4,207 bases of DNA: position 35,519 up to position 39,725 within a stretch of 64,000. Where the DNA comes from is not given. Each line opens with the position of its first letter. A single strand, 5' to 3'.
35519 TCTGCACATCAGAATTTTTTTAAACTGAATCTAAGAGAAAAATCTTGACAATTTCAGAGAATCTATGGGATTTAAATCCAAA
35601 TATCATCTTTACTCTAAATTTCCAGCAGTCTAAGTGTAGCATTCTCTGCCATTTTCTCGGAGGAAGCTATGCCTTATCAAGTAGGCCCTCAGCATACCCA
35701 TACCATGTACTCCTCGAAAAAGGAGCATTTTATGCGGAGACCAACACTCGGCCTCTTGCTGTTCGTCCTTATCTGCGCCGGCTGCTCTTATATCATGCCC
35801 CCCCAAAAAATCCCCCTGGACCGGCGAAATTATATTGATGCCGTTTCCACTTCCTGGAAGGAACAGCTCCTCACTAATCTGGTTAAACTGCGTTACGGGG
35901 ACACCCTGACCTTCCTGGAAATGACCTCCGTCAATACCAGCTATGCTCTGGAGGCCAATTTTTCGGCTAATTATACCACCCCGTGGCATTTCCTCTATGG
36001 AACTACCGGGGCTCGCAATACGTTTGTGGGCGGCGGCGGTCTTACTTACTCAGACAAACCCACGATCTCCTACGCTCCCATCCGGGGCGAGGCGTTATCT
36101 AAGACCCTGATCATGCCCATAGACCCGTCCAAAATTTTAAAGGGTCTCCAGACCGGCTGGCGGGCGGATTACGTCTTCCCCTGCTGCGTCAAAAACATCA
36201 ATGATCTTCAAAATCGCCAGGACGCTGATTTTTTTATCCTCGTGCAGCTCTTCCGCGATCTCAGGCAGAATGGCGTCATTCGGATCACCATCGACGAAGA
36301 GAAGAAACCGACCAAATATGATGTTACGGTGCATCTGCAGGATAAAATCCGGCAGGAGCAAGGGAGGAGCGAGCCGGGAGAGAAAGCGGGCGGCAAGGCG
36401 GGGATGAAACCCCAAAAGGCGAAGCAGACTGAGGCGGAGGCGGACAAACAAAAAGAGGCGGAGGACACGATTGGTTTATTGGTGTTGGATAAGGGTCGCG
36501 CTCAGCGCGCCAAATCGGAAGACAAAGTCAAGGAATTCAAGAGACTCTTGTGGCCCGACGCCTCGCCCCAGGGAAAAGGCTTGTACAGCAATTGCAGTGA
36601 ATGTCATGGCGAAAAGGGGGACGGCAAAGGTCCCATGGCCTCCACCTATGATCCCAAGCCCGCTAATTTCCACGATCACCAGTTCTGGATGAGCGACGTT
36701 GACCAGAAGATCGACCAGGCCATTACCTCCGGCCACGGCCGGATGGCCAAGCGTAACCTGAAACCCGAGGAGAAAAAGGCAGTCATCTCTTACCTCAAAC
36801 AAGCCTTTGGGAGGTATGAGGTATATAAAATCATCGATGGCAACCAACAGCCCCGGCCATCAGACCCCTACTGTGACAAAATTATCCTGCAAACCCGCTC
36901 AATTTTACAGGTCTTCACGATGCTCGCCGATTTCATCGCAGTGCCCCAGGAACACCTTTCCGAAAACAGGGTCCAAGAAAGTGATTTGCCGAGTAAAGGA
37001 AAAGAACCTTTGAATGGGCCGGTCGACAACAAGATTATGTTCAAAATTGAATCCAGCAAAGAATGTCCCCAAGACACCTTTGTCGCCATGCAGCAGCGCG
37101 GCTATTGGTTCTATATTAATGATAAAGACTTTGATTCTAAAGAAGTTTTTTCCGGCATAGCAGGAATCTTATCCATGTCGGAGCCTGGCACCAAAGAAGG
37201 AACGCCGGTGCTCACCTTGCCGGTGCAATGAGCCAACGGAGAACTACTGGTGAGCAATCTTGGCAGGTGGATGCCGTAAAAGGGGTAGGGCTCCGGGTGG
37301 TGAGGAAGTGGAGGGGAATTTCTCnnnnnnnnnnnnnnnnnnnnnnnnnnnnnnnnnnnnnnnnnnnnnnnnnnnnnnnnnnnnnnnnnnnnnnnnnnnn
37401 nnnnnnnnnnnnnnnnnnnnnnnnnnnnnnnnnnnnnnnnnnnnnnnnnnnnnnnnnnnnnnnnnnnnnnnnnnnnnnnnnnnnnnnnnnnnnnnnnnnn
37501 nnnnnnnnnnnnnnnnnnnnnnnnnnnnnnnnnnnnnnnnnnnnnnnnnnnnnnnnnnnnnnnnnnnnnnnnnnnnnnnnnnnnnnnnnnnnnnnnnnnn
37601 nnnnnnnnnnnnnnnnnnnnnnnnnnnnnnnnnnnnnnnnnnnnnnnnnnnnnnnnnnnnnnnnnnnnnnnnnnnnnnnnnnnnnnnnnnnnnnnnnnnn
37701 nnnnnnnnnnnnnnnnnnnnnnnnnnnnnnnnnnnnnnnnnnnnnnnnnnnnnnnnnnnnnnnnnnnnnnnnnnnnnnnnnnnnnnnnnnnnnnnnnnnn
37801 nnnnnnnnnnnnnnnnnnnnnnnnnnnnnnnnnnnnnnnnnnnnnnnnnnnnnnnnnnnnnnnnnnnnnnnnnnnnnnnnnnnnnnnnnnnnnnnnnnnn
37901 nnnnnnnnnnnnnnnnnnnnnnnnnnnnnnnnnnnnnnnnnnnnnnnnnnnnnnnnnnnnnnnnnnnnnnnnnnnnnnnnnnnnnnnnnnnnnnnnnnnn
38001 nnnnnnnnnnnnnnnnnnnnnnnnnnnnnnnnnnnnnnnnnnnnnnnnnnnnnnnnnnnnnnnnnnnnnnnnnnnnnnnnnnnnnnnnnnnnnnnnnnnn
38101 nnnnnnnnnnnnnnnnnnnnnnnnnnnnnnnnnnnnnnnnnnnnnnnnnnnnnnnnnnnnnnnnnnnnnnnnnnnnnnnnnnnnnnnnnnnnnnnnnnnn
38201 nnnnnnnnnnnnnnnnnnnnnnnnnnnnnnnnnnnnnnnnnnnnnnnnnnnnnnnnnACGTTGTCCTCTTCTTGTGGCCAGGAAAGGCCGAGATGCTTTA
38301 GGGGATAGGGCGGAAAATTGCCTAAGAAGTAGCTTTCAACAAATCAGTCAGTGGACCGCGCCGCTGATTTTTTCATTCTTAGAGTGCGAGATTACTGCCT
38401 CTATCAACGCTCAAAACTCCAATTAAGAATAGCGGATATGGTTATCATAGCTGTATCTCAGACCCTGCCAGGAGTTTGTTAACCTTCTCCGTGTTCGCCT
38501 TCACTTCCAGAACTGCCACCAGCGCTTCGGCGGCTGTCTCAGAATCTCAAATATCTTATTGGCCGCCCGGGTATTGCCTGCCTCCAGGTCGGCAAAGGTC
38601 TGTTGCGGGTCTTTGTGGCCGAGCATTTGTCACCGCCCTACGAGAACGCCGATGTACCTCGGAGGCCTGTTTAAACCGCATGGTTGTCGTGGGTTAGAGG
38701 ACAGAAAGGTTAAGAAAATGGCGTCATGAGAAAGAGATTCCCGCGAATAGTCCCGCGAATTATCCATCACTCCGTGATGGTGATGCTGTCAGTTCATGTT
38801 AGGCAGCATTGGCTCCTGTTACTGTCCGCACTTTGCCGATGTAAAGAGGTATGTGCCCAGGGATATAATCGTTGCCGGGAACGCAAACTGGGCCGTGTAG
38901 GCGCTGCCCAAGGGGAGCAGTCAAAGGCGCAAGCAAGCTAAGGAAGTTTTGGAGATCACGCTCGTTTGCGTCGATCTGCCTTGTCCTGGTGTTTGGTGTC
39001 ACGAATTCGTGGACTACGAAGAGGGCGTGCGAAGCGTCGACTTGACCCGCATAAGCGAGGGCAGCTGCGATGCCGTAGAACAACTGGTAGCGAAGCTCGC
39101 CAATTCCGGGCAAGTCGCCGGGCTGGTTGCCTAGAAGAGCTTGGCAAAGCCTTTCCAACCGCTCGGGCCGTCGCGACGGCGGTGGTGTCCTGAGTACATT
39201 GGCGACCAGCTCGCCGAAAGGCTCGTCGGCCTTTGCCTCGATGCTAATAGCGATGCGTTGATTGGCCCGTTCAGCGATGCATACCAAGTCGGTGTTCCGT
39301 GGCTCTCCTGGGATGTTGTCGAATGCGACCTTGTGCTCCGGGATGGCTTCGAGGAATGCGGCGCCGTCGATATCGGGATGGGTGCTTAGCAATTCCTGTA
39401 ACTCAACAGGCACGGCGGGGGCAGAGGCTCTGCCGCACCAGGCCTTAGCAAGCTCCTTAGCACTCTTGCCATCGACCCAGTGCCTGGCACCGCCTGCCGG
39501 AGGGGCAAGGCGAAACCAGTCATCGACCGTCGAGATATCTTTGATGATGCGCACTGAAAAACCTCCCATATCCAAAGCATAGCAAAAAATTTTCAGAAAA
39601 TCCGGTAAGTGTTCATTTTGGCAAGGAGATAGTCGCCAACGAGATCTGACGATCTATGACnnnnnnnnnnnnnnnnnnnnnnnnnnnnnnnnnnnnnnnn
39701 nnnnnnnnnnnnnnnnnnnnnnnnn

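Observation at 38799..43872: HigA-type HTH fused to a ~1385-aa REase-like/helical protein, followed by a PD-(D/E)xK-like protein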

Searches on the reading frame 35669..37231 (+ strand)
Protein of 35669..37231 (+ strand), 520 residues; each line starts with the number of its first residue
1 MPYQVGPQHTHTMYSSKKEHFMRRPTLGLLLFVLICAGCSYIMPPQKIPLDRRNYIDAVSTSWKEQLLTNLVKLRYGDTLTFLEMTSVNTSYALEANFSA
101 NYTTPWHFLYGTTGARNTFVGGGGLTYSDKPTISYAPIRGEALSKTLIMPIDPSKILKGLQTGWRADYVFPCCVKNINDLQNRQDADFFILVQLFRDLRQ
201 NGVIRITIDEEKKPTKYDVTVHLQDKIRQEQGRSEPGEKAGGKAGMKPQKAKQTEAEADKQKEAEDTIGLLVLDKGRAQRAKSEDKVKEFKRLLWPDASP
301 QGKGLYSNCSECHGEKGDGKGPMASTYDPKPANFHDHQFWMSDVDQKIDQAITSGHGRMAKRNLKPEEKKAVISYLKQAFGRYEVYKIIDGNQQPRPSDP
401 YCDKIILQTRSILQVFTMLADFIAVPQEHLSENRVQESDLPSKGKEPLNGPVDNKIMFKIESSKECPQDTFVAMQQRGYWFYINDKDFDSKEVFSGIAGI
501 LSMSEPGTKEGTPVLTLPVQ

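Call 87: find_encoding_contigs(protein=window:35669-37231:+, flank=3000, max_places=5)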
Protein window:35669-37231:+ (520 aa): no gene with exactly this product is on record in the collection.

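Call 90: search_protein_families(library=pfam, proteins=[window:35669-37231:+], max_evalue=0.001)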
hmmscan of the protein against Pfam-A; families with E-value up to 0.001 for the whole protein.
window:35669-37231:+ (520 aa): 2 families
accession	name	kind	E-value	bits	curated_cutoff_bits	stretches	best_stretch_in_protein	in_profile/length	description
PF00034.26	Cytochrom_C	-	1.7e-07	32.9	21.3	1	301-378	3-88/90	Cytochrome c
PF13442.11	Cytochrome_CBB3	-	9.2e-06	26.3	27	1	303-376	7-68/68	Cytochrome C oxidase, cbb3-type, subunit III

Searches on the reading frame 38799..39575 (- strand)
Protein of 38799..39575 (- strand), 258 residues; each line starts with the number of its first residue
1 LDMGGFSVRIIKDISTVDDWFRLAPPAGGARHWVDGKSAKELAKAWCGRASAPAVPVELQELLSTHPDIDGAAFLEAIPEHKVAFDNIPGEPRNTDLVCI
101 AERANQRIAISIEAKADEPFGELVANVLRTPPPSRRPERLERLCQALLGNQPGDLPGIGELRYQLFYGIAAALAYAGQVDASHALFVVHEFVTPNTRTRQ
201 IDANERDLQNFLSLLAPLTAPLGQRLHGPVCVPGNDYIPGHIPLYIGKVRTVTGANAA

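Call 3: search_protein_families(library=pfam, proteins=[window:38799-39575:-], max_evalue=0.1)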
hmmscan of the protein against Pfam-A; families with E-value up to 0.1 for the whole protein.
window:38799-39575:- (258 aa): 1 family
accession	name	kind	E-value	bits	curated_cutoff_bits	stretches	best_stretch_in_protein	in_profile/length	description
PF22187.2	DUF6946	-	1.4e-36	126.4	27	1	16-215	4-185/214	Domain of unknown function (DUF6946)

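Call 4: search_protein_families(library=padloc, proteins=[window:38799-39575:-], max_evalue=0.1)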
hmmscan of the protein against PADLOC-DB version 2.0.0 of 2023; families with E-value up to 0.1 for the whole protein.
window:38799-39575:- (258 aa): 0 families

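Call 15: search_protein_families(library=ncbifam, proteins=[window:38799-39575:-], max_evalue=1)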
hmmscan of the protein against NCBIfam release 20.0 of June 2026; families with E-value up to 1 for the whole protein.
window:38799-39575:- (258 aa): 0 families
